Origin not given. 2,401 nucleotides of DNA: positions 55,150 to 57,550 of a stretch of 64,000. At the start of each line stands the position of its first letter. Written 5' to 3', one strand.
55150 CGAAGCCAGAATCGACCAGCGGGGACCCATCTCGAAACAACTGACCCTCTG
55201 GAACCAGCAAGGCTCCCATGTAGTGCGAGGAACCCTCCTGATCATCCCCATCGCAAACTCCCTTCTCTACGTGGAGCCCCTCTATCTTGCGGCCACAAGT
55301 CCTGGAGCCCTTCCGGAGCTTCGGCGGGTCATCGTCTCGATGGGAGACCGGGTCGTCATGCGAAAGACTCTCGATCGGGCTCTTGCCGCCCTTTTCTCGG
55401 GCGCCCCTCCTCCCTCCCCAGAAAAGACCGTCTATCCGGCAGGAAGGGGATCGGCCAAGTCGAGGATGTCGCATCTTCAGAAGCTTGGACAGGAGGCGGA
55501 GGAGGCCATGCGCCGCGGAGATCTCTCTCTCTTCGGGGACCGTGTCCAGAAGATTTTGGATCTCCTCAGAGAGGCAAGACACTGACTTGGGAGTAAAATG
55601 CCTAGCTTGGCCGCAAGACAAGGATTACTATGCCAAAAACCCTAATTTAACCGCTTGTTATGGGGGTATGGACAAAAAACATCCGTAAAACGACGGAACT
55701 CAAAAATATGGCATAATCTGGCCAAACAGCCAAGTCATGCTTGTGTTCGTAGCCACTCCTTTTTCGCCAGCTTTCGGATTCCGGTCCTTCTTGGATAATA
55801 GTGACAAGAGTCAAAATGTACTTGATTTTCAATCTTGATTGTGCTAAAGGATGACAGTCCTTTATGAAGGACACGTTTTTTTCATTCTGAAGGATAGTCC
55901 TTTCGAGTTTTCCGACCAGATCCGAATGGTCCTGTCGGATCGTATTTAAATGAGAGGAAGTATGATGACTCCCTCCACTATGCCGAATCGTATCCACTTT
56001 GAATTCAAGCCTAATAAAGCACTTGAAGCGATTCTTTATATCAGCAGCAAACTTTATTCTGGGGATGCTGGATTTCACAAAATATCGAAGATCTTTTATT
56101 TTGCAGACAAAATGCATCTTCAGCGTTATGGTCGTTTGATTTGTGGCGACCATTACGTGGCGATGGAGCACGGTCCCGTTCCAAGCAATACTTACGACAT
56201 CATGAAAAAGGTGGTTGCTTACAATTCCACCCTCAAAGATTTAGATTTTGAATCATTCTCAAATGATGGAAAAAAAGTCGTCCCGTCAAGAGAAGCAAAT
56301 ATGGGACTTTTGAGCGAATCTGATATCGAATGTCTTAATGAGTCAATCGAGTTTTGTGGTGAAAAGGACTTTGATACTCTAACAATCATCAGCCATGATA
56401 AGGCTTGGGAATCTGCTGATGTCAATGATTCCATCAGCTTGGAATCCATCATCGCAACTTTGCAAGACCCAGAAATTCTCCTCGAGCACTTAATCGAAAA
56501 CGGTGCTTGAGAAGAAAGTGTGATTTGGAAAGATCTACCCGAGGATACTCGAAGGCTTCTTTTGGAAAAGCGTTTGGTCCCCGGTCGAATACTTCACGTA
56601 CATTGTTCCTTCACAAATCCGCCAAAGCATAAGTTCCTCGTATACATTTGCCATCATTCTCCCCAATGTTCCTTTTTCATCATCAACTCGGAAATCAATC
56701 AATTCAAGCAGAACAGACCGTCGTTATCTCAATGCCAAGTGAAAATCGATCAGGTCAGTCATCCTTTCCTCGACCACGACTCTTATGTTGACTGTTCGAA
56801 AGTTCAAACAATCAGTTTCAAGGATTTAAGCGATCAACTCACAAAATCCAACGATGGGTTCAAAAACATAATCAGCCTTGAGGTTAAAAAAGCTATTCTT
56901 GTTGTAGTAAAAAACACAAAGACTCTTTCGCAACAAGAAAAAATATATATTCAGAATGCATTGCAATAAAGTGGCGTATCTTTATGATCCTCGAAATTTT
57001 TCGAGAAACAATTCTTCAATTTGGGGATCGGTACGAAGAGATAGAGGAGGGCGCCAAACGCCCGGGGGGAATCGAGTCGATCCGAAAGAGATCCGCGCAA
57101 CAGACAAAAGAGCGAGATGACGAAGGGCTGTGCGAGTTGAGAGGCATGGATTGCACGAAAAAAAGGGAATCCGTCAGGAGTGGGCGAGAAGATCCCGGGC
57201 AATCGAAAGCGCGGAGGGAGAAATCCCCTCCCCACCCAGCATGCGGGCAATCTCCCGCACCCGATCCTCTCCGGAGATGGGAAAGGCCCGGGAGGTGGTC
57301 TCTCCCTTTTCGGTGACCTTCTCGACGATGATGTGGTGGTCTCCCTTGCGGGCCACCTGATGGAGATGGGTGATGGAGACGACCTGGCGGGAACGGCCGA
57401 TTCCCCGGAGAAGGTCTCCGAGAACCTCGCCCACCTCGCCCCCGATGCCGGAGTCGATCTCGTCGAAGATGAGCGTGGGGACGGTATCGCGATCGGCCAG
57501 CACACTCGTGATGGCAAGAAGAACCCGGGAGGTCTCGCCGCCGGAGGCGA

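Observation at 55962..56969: Panacea (DUF4065/SocA) antitoxin-like gene with an unassigned 149-aa partner: candidate new toxin-antitoxin or defence pair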

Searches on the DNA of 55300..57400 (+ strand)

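Call 76: search_dna_similar(query=L098:2408-3438:+, collection=ecoli_genomes, mode=distant, max_evalue=0.001, max_rows=10)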
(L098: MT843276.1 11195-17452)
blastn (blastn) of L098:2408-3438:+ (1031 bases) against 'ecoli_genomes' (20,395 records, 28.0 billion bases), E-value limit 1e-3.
Records with a match: 46; places in all: 47; records where one place covers at least 80% of the query: 0.
Genomes with a match: 46 of 5426; with a place that covers at least 80% of the query: 0. Places per genome that has any: lowest 1, median 1, highest 2. On chromosomes: 47 places; on plasmids: 0.
Best place of each record, by identity: 60-80% 46.
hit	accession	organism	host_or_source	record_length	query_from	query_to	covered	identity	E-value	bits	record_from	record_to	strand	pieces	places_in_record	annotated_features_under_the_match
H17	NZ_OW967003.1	Escherichia coli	Homo sapiens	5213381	16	156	14%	77.3%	9e-21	111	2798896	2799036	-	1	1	Panacea domain-containing protein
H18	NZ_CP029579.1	Escherichia coli strain DA33137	Homo sapiens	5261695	16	156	14%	76.6%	4e-19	106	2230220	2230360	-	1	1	Panacea domain-containing protein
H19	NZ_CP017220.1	Escherichia coli strain FAM21845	raw milk cheese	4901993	16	156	14%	76.6%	4e-19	106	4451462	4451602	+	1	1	Panacea domain-containing protein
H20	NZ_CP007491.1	Escherichia coli strain ACN002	-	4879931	16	156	14%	76.6%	4e-19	106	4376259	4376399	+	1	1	Panacea domain-containing protein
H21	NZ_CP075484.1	Escherichia coli strain NT1N25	pig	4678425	16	156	14%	76.6%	4e-19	106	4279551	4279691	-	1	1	Panacea domain-containing protein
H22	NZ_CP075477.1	Escherichia coli strain NT1W25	pig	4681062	16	156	14%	76.6%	4e-19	106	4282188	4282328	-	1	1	Panacea domain-containing protein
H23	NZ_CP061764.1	Escherichia coli O19:H7 strain 730V1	Bos taurus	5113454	16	156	14%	76.6%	4e-19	106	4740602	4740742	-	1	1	Panacea domain-containing protein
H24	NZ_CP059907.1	Escherichia coli strain 181.1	Turkey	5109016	16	156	14%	76.6%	4e-19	106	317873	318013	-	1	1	Panacea domain-containing protein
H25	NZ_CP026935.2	Escherichia coli strain CFS3292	Bos taurus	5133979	16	156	14%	76.6%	4e-19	106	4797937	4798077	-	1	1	Panacea domain-containing protein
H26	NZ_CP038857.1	Escherichia coli strain PigCaeca_2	pig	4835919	16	156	14%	76.6%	4e-19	106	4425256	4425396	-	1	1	Panacea domain-containing protein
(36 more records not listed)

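Call 77: get_annotated_region(hit=H17, flank=2500)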
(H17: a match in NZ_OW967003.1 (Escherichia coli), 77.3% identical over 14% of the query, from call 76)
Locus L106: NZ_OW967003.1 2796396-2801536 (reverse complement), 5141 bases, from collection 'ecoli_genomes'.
description: Escherichia coli isolate 624 chromosome main, complete sequence
organism: Escherichia coli (NCBI taxid 562)
replicon: chromosome; assembly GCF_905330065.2
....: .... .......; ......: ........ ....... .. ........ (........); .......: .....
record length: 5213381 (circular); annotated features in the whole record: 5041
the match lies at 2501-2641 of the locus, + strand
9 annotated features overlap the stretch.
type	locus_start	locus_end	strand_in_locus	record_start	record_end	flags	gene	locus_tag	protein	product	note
CDS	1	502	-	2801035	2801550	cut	zur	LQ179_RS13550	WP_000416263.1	zinc uptake transcriptional repressor Zur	-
CDS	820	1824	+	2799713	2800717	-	-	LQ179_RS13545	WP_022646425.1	DUF2713 family protein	-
CDS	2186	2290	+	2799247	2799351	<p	-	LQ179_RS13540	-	tRNA-dihydrouridine synthase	incomplete; partial in the middle of a contig; missing C-terminus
CDS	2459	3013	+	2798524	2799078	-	-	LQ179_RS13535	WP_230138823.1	Panacea domain-containing protein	-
CDS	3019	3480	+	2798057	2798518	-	-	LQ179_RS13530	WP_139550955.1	hypothetical protein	-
CDS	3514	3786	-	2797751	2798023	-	-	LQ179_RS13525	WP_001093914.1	pyocin activator PrtN family protein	-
CDS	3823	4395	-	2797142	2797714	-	-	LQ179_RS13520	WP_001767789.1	3'-5' exonuclease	-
CDS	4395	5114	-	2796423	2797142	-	-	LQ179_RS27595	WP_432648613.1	DUF551 domain-containing protein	-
CDS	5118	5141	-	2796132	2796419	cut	-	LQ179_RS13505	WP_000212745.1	hypothetical protein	-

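Call 79: get_annotated_region(hit=H18, flank=1200)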
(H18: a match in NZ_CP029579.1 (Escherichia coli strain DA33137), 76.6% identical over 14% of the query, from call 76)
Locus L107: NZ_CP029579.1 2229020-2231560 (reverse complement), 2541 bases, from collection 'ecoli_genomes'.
description: Escherichia coli strain DA33137 chromosome, complete genome
organism: Escherichia coli strain DA33137 (NCBI taxid 562)
replicon: chromosome; assembly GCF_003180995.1
host: Homo sapiens; source: -; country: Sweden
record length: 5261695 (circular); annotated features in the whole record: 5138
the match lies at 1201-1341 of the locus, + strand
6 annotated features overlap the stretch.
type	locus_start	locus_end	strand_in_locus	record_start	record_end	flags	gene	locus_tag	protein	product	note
CDS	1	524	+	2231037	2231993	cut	-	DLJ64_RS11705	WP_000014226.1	DUF2713 family protein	-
CDS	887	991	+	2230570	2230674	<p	-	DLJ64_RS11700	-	tRNA-dihydrouridine synthase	incomplete; partial in the middle of a contig; missing C-terminus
CDS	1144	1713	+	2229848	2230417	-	-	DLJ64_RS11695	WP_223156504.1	Panacea domain-containing protein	-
CDS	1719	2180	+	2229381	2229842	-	-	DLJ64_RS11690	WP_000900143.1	hypothetical protein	-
CDS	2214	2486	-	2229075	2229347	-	-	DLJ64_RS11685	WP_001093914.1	pyocin activator PrtN family protein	-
CDS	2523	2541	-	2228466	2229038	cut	-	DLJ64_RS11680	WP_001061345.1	3'-5' exonuclease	-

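Call 83: search_rna_families(source=window, start=55300, end=57400, threshold=evalue, max_evalue=0.1)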
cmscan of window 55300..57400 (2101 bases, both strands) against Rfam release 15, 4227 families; matches with E-value up to 0.1: 0.
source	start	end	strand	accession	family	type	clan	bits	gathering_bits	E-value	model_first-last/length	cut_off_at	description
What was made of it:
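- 55600..57050 (.): Low-GC island (about 40% GC) inserted between a UPF0182-like membrane protein gene (52838-55585, +) and recN (57174-58826, -). Both flanking genes are about 61% GC. No Rfam family matches (call 83).
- Tried and rejected: Rfam gave no hit (call 83).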

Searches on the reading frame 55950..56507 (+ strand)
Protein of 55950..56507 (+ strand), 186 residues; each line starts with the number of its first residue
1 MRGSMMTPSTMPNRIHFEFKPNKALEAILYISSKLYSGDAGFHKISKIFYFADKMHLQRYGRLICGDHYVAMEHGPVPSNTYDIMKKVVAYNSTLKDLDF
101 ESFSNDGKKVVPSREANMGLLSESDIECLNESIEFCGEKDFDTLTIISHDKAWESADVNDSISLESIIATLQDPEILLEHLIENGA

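Call 3: search_protein_families(library=pfam, proteins=[window:55950-56507:+], max_evalue=1)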
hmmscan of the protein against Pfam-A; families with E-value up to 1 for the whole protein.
window:55950-56507:+ (186 aa): 1 family
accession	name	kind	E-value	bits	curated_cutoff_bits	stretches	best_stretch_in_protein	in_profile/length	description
PF13274.11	SocA_Panacea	-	3.6e-20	73.4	25.7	1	47-153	3-112/113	Antitoxin SocA-like, Panacea domain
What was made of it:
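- On Panacea/DUF4065 antitoxin domain (Pfam PF13274), gene 1: 73.4 bits against a cutoff of 25.7, E 3.6e-20, model positions 3-112 of 113 (call 3)
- Closest known: SocA-SocB of Caulobacter. Same: The antitoxin carries the same Pfam domain (call 3).
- Checked: Gene 1 matches PF13274 SocA_Panacea at E 3.6e-20, 73.4 bits against a cutoff of 25.7 (call 3).
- Gene 1 is PF13274 at E 3.6e-20 (call 3).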

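Call 4: search_protein_families(library=ncbifam, proteins=[window:55950-56507:+], max_evalue=1)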
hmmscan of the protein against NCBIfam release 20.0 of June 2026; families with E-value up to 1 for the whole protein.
window:55950-56507:+ (186 aa): 1 family
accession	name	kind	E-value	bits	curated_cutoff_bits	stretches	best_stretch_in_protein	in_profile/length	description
NF047745.1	SocA_antitoxin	equivalog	2.1e-05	24.3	190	1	45-90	26-71/176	type VI toxin-antitoxin system SocA family antitoxin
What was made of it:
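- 55962..56510 (+): panA: antitoxin consisting of a stand-alone Panacea (DUF4065) domain, 181-182 aa. The longest ORF starts at 55950. ATG 55965 has the best Shine-Dalgarno spacing. It is not a SocA equivalog: 24 bits against a cutoff of 190 (call 4).
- On SocA (type VI antitoxin, NCBIfam NF047745 equivalog), gene 1: 24.3 bits against a cutoff of 190 (call 4)
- There is a weak local hit to NF047745 SocA_antitoxin at E 2e-5 (call 4). The score is 24 bits against an equivalog cutoff of 190 (call 4).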

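Call 5: search_protein_families(library=padloc, proteins=[window:55950-56507:+], max_evalue=1)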
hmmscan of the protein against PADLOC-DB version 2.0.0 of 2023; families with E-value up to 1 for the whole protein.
window:55950-56507:+ (186 aa): 0 families
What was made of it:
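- PADLOC has no model for either protein (call 5).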

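Call 8: search_protein_families(library=phrogs, proteins=[window:55950-56507:+], max_evalue=1)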
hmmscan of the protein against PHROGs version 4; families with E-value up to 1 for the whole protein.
window:55950-56507:+ (186 aa): 3 families
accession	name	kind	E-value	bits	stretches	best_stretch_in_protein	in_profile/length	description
phrog_1281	-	unknown function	1.4e-20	74.8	1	17-177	3-156/195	-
phrog_10390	-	unknown function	0.00054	20.6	1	44-153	169-270/299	-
phrog_15489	-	unknown function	0.12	13.6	1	129-162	5-38/72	-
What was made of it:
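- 55962..56510 (+): PF13274 at E 3.6e-20, residues 47-153 (call 3). phrog_1281 at E 1.4e-20 (call 8).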

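Call 64: search_dna_similar(query=window:55950-56507:+, collection=phages, mode=protein, max_evalue=0.01, max_rows=60)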
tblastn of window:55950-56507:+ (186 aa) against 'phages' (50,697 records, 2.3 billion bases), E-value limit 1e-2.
Records with a match: 10; places in all: 10; records where one place covers at least 80% of the query: 5.
Best place of each record, by identity: <60% 10.
By first word of the organism name: Porphyromonas 2; Caudoviricetes 2; Serratia 1; Vibrio 1; Marinitoga 1; Klebsiella 1; Bacteriophage 1; Escherichia 1.
By host as written in the record: Methanobacteriales 2; Serratia sp. OS31 1; Porphyromonas gingivalis KCOM 2797 1; Porphyromonas gingivalis F0570 1; Vibrio cyclitrophicus 10N.239.311.H11 1; Marinitoga camini 1197 1; Klebsiella pneumoniae ST13-OXA48 1; Helicobacter pametensis 1; and 1 more.
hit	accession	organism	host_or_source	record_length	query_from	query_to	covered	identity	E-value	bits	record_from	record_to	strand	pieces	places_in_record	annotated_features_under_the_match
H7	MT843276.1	Serratia phage vB_SspS_OS31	Serratia sp. OS31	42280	19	181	88%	36.4%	1e-26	110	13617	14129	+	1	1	hypothetical protein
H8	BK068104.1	Porphyromonas phage phage023a_KCOM2797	Porphyromonas gingivalis KCOM 2797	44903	25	186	87%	30.8%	2e-13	73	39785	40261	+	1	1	hypothetical protein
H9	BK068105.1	Porphyromonas phage phage024a_F0570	Porphyromonas gingivalis F0570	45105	25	186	87%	30.8%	6e-13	72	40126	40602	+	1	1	hypothetical protein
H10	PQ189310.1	Vibrio phage 10N.239.311.H11_PE001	Vibrio cyclitrophicus 10N.239.311.H11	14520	44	182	75%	31.1%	1e-7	56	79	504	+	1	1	hypothetical protein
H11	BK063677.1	Caudoviricetes sp. vir080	Methanobacteriales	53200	11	178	90%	23.6%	9e-3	42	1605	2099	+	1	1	hypothetical protein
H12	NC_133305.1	Caudoviricetes sp. vir080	Methanobacteriales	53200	11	178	90%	23.6%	9e-3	42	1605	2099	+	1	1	hypothetical protein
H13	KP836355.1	Marinitoga camini virus 1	Marinitoga camini 1197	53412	14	130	63%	30.0%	1e-7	56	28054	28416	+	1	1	hypothetical protein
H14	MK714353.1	Klebsiella phage ST13-OXA48phi12.5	Klebsiella pneumoniae ST13-OXA48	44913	52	157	57%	31.8%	4e-4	46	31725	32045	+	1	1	hypothetical protein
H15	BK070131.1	Bacteriophage sp.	Helicobacter pametensis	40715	19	150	71%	25.5%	1e-4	47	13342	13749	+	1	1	prophage protein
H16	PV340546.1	Escherichia phage PhiR5_2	Escherichia coli str. K-12 substr. ...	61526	26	86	33%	34.4%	1e-3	45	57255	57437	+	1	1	hypothetical protein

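Call 73: search_solved_structures(query=window:55962-56507:+, max_evalue=1)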
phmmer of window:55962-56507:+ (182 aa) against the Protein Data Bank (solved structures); distinct sequences matched with E-value up to 1: 0.
